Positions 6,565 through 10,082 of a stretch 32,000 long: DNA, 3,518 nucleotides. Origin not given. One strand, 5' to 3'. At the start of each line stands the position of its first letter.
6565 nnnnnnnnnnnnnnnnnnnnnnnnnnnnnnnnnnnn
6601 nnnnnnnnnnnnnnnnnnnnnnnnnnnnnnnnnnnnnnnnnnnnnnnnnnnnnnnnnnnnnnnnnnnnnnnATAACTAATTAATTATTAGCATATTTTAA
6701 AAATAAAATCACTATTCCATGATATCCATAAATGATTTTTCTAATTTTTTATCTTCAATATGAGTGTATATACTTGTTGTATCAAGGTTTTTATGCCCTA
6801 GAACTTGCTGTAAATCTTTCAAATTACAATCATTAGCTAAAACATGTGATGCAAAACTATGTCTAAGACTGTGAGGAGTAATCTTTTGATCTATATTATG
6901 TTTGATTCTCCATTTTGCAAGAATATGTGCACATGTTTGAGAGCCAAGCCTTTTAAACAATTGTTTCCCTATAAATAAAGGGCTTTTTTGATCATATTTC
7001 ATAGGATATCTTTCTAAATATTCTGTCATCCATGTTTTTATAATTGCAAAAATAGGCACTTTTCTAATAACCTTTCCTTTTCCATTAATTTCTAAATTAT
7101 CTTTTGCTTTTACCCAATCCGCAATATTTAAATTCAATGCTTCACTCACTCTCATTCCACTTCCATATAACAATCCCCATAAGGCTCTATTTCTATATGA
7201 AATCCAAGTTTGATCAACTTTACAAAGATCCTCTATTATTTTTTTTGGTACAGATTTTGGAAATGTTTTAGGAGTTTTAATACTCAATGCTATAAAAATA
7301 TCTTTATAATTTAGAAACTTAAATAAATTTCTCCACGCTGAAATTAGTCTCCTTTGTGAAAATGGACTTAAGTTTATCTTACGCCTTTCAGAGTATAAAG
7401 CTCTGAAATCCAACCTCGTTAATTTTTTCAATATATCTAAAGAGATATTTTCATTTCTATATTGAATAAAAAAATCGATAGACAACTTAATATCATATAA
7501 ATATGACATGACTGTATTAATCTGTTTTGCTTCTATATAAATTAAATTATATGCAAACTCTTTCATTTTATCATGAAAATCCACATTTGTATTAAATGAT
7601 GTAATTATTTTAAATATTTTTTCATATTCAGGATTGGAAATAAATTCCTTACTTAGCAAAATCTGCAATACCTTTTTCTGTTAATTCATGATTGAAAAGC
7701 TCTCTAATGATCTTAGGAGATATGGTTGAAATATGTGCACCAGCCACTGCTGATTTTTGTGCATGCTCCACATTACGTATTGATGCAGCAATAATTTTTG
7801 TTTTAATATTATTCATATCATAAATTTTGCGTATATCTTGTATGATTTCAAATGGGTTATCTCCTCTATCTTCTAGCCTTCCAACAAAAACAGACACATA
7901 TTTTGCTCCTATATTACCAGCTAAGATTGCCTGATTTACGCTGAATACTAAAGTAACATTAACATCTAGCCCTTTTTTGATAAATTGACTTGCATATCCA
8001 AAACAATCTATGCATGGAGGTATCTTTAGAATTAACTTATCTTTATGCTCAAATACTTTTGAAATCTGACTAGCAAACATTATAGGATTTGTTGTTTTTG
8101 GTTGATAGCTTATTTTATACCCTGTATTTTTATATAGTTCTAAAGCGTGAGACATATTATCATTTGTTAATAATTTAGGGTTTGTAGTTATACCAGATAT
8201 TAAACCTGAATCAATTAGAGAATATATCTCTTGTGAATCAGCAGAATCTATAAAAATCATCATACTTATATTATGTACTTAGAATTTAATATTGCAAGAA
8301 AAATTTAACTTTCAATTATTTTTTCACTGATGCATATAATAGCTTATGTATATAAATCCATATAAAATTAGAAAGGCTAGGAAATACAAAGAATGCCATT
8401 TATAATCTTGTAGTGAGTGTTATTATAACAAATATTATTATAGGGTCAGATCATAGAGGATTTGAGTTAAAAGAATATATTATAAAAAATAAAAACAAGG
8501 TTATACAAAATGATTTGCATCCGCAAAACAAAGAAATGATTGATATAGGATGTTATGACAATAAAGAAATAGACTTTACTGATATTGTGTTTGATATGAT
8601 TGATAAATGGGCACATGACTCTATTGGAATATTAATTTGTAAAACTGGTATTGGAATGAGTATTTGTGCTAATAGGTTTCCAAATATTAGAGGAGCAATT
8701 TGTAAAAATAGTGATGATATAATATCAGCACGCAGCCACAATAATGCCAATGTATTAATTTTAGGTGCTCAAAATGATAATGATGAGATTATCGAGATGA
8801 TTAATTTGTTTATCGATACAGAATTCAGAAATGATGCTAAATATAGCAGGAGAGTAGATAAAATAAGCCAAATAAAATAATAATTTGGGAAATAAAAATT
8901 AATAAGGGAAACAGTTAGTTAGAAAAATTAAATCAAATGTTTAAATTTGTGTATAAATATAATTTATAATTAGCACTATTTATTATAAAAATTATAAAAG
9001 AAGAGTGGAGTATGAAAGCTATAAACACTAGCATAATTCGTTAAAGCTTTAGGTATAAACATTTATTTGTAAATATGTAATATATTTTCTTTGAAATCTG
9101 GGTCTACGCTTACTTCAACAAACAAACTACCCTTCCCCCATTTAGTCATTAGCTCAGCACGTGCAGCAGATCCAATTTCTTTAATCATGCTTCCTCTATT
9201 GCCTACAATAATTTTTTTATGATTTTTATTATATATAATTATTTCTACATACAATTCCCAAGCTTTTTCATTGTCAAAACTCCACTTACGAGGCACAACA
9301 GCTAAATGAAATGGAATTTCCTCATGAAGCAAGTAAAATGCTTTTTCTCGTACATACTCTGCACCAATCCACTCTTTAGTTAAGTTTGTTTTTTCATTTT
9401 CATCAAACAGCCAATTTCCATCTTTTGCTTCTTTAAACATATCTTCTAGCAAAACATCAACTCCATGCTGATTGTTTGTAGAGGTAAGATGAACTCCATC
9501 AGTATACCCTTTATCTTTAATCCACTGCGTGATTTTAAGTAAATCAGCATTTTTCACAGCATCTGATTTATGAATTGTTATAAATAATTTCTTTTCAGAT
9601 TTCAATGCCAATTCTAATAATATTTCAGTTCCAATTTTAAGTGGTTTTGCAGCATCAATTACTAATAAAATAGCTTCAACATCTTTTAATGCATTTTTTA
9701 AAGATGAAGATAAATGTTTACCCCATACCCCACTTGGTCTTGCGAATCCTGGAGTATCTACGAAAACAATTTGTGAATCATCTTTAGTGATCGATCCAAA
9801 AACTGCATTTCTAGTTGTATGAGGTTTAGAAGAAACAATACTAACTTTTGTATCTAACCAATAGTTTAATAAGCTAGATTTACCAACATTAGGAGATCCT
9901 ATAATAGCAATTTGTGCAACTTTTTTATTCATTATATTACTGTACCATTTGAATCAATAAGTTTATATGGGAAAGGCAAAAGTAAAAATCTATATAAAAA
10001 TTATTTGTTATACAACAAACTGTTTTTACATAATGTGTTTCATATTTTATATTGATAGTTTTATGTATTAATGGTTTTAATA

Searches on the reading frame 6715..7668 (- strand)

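Call 7: search_protein_families(library=ncbifam, proteins=[window:6715-7668:-])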
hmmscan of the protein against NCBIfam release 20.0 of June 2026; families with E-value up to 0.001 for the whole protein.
window:6715-7668:- (318 aa): 11 families
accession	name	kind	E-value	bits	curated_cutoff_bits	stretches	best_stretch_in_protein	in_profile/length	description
TIGR02224.1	recomb_XerC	equivalog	1.1e-56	192.4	335.15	1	37-314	2-287/295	tyrosine recombinase XerC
TIGR02225.1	recomb_XerD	equivalog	1.7e-50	172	329.6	1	38-313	3-283/290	site-specific tyrosine recombinase XerD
NF001399.0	PRK00283.1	subfamily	2e-47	161.9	279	1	33-313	7-292/300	tyrosine recombinase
NF040815.2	recomb_XerA_Arch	equivalog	2.3e-42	145.4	220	1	45-311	9-261/263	site-specific tyrosine recombinase/integron integrase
NF003462.0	PRK05084.1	equivalog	1e-26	93.6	267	1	159-313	196-353/360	tyrosine recombinase XerS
NF002331.0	PRK01287.1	subfamily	4.7e-25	88.3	371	1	72-310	69-318/365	site-specific tyrosine recombinase XerC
TIGR02249.1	integrase_gron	subfamily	1.1e-23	84.1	265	2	244-307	240-303/315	integron integrase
NF011946.0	PRK15417.1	equivalog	1.2e-12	47.7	435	1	256-305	267-316/337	integron integrase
NF040693.1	recomb_GmtY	equivalog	5.3e-09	35.8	340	1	260-311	388-439/441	gamma-mobile-trio recombinase GmtY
NF007370.0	PRK09870.1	subfamily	1.3e-06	28.2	221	1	145-303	18-178/200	tyrosine-type DNA invertase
NF007371.0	PRK09871.1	subfamily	4.9e-06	26.2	222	1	158-303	26-173/198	tyrosine-type DNA invertase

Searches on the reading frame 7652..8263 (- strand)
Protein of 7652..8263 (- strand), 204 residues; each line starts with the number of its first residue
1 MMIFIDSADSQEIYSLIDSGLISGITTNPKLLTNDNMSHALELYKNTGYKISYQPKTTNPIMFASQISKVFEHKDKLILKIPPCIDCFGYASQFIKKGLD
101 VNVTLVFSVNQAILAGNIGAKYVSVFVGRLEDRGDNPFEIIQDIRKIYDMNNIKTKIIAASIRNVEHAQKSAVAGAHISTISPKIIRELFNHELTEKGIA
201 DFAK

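Call 7: search_protein_families(library=ncbifam, proteins=[window:7652-8263:-])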
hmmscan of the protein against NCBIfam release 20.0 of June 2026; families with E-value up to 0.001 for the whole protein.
window:7652-8263:- (204 aa): 11 families
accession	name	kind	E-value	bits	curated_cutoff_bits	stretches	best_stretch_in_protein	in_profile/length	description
TIGR00875.1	fsa_talC_mipB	equivalog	1.3e-40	139.1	245.95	1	1-204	1-207/213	fructose-6-phosphate aldolase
NF009296.0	PRK12653.1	subfamily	9.7e-19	68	306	1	1-203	1-208/220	fructose-6-phosphate aldolase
NF009299.0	PRK12656.1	equivalog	4.1e-17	62.5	214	1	21-204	21-211/222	fructose-6-phosphate aldolase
TIGR00874.1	talAB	equivalog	1.8e-15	57.1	396.2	1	61-193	107-254/317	transaldolase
TIGR02134.1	transald_staph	equivalog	8.5e-12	45.3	281.95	1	3-190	8-207/236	transaldolase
NF008965.0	PRK12309.1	equivalog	9.7e-12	44.6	550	1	73-193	129-260/392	transaldolase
NF009001.0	PRK12346.1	subfamily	4.3e-11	42.9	439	1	73-192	124-254/316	transaldolase A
NF003026.0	PRK03903.1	equivalog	3.9e-07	29.5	344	1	74-136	122-195/323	transaldolase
NF002881.0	PRK03343.1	subfamily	6.7e-07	28.7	367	1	61-112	123-173/370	transaldolase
TIGR00876.1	tal_mycobact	equivalog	3.7e-06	26.5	233.75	0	60-112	111-162/350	transaldolase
NF007080.0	PRK09533.1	equivalog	0.00031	18.7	712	1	73-111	134-172/949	bifunctional transaldolase/phosoglucose isomerase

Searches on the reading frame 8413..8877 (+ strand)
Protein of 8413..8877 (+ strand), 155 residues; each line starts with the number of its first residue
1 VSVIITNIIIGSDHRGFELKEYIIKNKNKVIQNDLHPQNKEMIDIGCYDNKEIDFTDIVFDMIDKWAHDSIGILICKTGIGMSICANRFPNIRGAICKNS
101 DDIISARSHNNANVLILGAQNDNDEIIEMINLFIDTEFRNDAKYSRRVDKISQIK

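Call 7: search_protein_families(library=ncbifam, proteins=[window:8413-8877:+])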
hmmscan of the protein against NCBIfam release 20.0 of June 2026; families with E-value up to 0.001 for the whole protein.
window:8413-8877:+ (155 aa): 11 families
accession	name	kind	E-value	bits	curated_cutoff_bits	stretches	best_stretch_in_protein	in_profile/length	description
NF004051.0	PRK05571.1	subfamily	5.7e-34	117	135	1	7-154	3-145/149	ribose-5-phosphate isomerase B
TIGR00689.1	rpiB_lacA_lacB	subfamily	3.1e-32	111.5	88.3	1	8-154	1-142/145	RpiB/LacA/LacB family sugar-phosphate isomerase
TIGR01120.1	rpiB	equivalog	2.9e-27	95.4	138.65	1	8-154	2-142/143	ribose 5-phosphate isomerase B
TIGR02133.1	RPI_actino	equivalog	1.5e-22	80.1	168.2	1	7-153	2-144/148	ribose-5-phosphate isomerase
NF006381.0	PRK08622.1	equivalog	8.4e-17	61.5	234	1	22-154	9-144/171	galactose-6-phosphate isomerase subunit LacB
NF051858.1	EryPhIsonDerIRhiz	equivalog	1.2e-13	51.5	240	1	8-154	3-146/150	D-erythrulose-4-phosphate isomerase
NF006380.0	PRK08621.1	equivalog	1.1e-11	45.2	164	1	7-151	2-138/142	galactose-6-phosphate isomerase subunit LacA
NF009258.0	PRK12615.1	equivalog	1.7e-11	44.3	325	1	21-154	8-144/171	galactose-6-phosphate isomerase subunit LacB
TIGR01119.1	lacB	equivalog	2.7e-11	43.5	312.55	1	23-153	10-143/171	galactose-6-phosphate isomerase subunit LacB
TIGR01118.1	lacA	equivalog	6.7e-09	36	181.1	1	7-151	2-138/141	galactose-6-phosphate isomerase subunit LacA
NF009257.0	PRK12613.1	equivalog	2.7e-08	34.1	243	1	7-151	2-137/141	galactose-6-phosphate isomerase subunit LacA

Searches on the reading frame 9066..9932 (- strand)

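Call 7: search_protein_families(library=ncbifam, proteins=[window:9066-9932:-])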
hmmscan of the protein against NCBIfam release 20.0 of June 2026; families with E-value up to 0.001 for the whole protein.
window:9066-9932:- (289 aa): 24 families
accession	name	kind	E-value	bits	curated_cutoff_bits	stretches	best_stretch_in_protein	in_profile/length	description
NF000908.1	PRK00089.1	equivalog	6.7e-70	235.6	237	1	4-283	2-282/291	GTPase Era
TIGR00436.1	era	equivalog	2.9e-53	181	116.25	1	7-274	2-267/270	GTPase Era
TIGR03594.1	GTPase_EngA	equivalog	3.2e-26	92.3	306.7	1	4-170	174-347/432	ribosome biogenesis GTPase Der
TIGR00231.1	small_GTP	domain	2e-20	73.2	42.5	1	6-161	4-158/164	GTP-binding protein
TIGR00450.1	mnmE_trmE_thdF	equivalog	3.6e-20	72.5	252.6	1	4-166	208-364/446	tRNA uridine-5-carboxymethylaminomethyl(34) synthesis GTPase MnmE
TIGR03598.1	GTPase_YsxC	equivalog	5.6e-17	62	124.45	1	2-163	15-183/186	ribosome biogenesis GTP-binding protein YihA/YsxC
TIGR03918.1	GTP_HydF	equivalog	1.2e-16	60.5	325.55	1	6-171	8-169/392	[FeFe] hydrogenase H-cluster maturation GTPase HydF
TIGR03596.1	GTPase_YlqF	equivalog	8.4e-15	54.9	208.2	1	2-63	115-173/276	ribosome biogenesis GTPase YlqF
NF002828.0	PRK03003.1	equivalog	2e-14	53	631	1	7-130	215-341/477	ribosome biogenesis GTPase Der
NF003661.0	PRK05291.1-3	equivalog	2.1e-14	53.7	380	1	7-171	218-372/448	tRNA uridine-5-carboxymethylaminomethyl(34) synthesis GTPase MnmE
NF007071.0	PRK09518.1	equivalog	3.5e-14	52.3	953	1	5-130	444-572/706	bifunctional cytidylate kinase/GTPase Der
TIGR02729.1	Obg_CgtA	equivalog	3.1e-12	46.2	280.25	1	4-168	156-327/329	Obg family GTPase CgtA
NF008956.1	PRK12299.1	equivalog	1.3e-11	44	300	1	4-169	157-325/327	GTPase ObgE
NF008955.0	PRK12297.1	equivalog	1.4e-09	37.4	406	1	3-181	157-340/429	GTPase ObgE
TIGR03597.1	GTPase_YqeH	equivalog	1.6e-07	30.8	297.4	1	5-65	155-217/361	ribosome biogenesis GTPase YqeH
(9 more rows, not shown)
